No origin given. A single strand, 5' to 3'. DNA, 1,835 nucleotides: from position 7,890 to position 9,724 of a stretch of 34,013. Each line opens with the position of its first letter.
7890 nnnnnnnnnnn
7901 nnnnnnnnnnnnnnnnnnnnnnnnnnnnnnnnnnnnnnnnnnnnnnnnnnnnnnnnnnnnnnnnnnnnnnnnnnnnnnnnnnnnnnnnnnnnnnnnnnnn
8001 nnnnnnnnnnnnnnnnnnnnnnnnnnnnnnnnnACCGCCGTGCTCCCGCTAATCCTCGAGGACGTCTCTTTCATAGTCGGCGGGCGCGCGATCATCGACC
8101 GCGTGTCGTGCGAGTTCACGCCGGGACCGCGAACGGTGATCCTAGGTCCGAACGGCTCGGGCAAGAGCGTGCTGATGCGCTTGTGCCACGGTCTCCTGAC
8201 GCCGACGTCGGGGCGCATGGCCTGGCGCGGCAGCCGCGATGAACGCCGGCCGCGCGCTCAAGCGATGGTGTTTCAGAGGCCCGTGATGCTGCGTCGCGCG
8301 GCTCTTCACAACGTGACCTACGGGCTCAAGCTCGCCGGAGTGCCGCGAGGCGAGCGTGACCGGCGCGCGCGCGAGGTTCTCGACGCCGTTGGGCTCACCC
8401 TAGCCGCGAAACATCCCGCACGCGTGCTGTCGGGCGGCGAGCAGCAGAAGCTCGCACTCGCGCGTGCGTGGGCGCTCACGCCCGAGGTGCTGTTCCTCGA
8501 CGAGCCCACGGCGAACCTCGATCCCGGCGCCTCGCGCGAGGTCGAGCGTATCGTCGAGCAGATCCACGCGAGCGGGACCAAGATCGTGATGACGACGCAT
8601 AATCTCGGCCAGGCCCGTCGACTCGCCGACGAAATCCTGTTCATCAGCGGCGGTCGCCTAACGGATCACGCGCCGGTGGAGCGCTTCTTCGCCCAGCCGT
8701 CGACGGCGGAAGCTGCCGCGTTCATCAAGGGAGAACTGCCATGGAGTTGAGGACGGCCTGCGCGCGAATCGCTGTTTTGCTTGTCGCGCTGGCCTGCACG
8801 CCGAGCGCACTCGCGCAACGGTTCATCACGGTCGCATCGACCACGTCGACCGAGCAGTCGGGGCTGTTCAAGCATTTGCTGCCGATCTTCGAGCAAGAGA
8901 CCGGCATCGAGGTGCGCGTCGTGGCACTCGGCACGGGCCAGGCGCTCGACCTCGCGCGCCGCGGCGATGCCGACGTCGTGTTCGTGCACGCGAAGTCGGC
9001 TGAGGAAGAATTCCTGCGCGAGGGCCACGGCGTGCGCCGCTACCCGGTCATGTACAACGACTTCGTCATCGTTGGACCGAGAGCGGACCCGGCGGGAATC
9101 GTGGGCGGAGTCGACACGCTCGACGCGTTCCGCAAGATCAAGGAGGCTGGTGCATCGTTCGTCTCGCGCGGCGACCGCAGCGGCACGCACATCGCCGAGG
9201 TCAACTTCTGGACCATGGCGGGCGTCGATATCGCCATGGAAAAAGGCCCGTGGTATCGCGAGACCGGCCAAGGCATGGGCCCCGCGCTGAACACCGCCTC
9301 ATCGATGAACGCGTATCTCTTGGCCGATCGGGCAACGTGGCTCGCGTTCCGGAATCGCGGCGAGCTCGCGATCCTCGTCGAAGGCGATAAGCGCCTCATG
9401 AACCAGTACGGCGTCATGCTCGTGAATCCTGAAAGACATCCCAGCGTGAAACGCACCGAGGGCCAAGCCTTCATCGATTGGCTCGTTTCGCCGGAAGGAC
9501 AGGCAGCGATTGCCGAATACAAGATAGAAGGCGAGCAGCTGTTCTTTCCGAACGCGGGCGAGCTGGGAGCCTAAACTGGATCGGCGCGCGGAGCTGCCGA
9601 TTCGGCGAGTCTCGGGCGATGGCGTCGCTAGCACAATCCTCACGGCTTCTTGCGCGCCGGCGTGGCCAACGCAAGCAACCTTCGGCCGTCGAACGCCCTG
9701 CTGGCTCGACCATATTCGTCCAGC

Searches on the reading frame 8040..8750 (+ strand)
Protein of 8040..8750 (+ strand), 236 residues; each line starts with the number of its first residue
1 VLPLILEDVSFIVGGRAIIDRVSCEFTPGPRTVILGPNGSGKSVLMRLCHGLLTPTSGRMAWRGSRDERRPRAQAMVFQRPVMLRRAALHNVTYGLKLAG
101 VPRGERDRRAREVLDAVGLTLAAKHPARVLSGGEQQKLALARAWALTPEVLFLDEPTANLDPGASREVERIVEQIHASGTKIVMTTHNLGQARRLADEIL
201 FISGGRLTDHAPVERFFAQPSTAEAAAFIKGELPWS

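Call 86: search_protein_families(library=pfam, proteins=[window:8040-8750:+], max_evalue=0.00001)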
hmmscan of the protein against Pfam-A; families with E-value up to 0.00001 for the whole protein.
window:8040-8750:+ (236 aa): 3 families
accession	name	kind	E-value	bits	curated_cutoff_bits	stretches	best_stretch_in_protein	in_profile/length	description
PF00005.33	ABC_tran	-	3.4e-27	96.2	25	1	20-158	2-137/137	ABC transporter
PF13304.12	AAA_21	-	2.1e-14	54.8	27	1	83-189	166-300/304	AAA domain, putative AbiEii toxin, Type IV TA system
PF02463.25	SMC_N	-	3.9e-06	26.9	40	0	21-46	17-41/220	RecF/RecN/SMC N terminal domain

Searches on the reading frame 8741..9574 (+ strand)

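Call 86: search_protein_families(library=pfam, proteins=[window:8741-9574:+], max_evalue=0.00001)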
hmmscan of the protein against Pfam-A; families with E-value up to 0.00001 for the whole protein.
window:8741-9574:+ (277 aa): 2 families
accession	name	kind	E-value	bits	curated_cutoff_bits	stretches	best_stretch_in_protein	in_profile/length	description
PF12849.12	PBP_like_2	-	6.8e-45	154.3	27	1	30-252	12-267/267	PBP superfamily domain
PF13531.11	SBP_bac_11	-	4.1e-16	59.9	25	1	31-260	3-224/227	Bacterial extracellular solute-binding protein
